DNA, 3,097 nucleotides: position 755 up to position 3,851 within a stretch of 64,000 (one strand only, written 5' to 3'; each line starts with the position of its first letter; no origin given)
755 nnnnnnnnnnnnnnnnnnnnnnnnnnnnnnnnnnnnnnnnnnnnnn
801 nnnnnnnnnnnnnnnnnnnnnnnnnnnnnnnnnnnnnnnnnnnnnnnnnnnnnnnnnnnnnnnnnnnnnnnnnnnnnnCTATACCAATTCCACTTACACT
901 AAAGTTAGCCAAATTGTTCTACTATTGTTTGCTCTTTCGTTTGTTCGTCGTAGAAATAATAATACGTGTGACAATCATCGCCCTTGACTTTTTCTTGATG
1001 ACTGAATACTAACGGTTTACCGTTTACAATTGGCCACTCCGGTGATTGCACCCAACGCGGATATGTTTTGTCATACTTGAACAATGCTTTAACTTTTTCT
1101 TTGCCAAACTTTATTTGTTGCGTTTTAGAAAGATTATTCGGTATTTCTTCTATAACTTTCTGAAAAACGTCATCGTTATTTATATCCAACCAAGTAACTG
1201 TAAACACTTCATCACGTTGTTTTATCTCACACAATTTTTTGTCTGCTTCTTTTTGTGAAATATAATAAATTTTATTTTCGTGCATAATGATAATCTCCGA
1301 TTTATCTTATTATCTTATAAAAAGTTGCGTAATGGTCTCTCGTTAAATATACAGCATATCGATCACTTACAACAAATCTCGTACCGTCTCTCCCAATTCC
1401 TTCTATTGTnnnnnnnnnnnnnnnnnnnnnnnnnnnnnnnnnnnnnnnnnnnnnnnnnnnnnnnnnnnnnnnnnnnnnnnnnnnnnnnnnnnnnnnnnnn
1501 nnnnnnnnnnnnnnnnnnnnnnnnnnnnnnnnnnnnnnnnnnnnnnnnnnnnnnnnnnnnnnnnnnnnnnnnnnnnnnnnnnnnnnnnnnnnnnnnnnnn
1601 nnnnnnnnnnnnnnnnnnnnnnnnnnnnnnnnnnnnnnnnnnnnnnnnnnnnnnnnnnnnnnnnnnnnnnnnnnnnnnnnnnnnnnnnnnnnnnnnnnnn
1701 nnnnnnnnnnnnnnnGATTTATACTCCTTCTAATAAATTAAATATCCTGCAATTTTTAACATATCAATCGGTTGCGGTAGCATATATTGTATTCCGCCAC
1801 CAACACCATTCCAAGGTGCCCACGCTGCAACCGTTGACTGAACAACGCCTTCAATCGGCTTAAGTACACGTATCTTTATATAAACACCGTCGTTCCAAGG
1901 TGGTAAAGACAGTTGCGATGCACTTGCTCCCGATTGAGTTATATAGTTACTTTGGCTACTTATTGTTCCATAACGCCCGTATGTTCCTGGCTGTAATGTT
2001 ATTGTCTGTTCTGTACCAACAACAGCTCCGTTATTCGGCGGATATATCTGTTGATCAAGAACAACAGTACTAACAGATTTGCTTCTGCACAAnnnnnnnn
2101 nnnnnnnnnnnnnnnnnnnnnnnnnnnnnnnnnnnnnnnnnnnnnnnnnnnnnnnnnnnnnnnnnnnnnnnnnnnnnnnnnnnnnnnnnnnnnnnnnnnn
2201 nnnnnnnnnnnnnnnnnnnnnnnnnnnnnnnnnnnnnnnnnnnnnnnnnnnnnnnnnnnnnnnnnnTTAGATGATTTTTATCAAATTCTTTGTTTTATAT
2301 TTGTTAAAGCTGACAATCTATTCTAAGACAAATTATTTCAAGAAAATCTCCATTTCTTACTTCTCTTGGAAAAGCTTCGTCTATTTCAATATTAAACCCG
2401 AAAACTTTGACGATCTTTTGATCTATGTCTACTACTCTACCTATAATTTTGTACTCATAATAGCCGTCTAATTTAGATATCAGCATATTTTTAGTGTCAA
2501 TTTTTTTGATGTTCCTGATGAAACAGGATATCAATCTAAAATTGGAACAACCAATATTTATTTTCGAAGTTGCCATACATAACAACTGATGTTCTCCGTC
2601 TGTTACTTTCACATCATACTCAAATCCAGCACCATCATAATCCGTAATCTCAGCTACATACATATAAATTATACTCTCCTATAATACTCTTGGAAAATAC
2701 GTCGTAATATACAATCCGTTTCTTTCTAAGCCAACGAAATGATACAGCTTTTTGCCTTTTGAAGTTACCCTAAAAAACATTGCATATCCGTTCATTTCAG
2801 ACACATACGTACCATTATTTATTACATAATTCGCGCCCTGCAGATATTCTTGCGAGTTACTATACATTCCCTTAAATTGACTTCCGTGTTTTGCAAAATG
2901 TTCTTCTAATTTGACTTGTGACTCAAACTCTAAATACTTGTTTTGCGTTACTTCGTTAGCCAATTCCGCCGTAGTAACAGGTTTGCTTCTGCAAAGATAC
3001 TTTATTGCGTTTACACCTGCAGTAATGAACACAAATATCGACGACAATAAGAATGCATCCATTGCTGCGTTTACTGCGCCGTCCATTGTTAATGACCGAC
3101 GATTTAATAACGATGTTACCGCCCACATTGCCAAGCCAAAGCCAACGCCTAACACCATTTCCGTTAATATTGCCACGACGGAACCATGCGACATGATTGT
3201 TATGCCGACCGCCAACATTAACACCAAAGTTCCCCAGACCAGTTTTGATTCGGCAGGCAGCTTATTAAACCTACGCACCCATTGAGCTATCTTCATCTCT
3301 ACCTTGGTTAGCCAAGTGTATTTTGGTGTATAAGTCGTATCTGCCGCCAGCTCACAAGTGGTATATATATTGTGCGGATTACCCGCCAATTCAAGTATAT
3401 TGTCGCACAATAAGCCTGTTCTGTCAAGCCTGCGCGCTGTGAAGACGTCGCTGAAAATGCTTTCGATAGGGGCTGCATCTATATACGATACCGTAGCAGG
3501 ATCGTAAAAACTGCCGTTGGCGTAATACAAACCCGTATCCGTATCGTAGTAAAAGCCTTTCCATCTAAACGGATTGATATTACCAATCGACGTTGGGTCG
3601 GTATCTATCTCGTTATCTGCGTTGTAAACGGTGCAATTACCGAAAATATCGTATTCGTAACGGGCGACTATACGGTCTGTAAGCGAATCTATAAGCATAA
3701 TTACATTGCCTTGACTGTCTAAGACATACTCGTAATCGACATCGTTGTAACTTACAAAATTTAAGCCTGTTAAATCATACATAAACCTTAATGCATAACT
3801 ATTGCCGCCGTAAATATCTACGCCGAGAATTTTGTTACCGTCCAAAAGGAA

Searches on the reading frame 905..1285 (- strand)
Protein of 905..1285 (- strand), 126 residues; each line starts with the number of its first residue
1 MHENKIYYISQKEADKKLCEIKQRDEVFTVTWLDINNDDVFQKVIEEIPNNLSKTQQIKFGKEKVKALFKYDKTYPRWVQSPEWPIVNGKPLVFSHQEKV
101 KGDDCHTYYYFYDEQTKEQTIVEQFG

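Call 10: search_protein_families(library=ncbifam, proteins=[window:905-1285:-], max_evalue=0.1)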
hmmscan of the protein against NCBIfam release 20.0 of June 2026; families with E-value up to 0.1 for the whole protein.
window:905-1285:- (126 aa): 2 families
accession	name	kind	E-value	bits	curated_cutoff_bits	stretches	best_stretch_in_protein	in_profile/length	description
NF004963.0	PRK06309.1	equivalog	0.00036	20.2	245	1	5-81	136-209/232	DNA polymerase III subunit epsilon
NF009007.0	PRK12352.1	subfamily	0.098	11.5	266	0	6-83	89-169/316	carbamate kinase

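Call 63: search_protein_families(library=pfam, proteins=[window:905-1285:-], max_evalue=0.05)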
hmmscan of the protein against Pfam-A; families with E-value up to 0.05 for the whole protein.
window:905-1285:- (126 aa): 1 family
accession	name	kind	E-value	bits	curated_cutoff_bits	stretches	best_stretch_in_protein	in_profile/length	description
PF20009.4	GEVED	-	0.044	15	24.4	0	31-64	4-37/78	GEVED domain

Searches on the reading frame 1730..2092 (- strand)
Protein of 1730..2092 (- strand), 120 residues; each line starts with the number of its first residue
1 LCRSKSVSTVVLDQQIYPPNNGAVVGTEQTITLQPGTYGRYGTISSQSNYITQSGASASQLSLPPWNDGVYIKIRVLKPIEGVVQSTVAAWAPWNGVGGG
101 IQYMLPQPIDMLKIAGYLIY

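Call 4: search_protein_families(library=pfam, proteins=[window:1730-2092:-], max_evalue=1)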
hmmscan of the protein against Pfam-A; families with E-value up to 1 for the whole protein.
window:1730-2092:- (120 aa): 2 families
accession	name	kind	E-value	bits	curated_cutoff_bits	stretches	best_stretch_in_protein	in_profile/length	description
PF14021.12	TNT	-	2.4e-10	41.1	27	1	32-118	1-85/88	Tuberculosis necrotizing toxin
PF24997.1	PSF1_C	-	0.31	11.1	27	0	70-85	3-19/54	PSF1 C-terminal domain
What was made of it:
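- On RHS/YD-repeat polymorphic toxin: An orphan TNT-domain fragment lies at 1730-2092 (call 4).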

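Call 10: search_protein_families(library=ncbifam, proteins=[window:1730-2092:-], max_evalue=0.1)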
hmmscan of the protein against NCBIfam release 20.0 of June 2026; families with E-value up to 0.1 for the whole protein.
window:1730-2092:- (120 aa): 0 families

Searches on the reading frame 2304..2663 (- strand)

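Call 4: search_protein_families(library=pfam, proteins=[window:2304-2663:-], max_evalue=1)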
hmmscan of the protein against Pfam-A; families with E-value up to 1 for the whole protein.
window:2304-2663:- (119 aa): 0 families

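Call 10: search_protein_families(library=ncbifam, proteins=[window:2304-2663:-], max_evalue=0.1)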
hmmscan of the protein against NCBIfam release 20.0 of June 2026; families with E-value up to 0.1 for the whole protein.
window:2304-2663:- (119 aa): 2 families
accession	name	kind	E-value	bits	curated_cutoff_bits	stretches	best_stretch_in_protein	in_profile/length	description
NF008378.0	PRK11173.1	equivalog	0.00058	19.3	334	1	24-88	148-212/238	two-component system response regulator ArcA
TIGR02154.1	PhoB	equivalog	0.025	13.9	296.2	1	22-80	140-197/226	phosphate regulon transcriptional regulator PhoB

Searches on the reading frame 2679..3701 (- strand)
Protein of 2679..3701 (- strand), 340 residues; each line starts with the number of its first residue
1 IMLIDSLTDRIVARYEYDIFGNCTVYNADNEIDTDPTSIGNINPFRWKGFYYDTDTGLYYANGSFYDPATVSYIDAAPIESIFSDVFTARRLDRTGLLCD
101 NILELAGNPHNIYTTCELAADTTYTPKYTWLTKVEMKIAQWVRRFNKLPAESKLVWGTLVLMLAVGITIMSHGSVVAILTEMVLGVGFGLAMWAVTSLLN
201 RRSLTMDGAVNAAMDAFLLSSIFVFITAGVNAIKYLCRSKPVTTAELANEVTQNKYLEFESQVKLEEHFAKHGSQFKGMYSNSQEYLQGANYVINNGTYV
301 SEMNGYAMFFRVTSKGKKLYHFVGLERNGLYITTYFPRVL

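Call 63: search_protein_families(library=pfam, proteins=[window:2679-3701:-], max_evalue=0.05)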
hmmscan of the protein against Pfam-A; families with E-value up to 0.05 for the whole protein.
window:2679-3701:- (340 aa): 1 family
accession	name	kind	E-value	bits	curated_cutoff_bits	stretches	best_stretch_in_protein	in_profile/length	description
PF17780.6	OCRE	-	0.05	14.1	24.7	0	49-75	4-32/52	OCRE domain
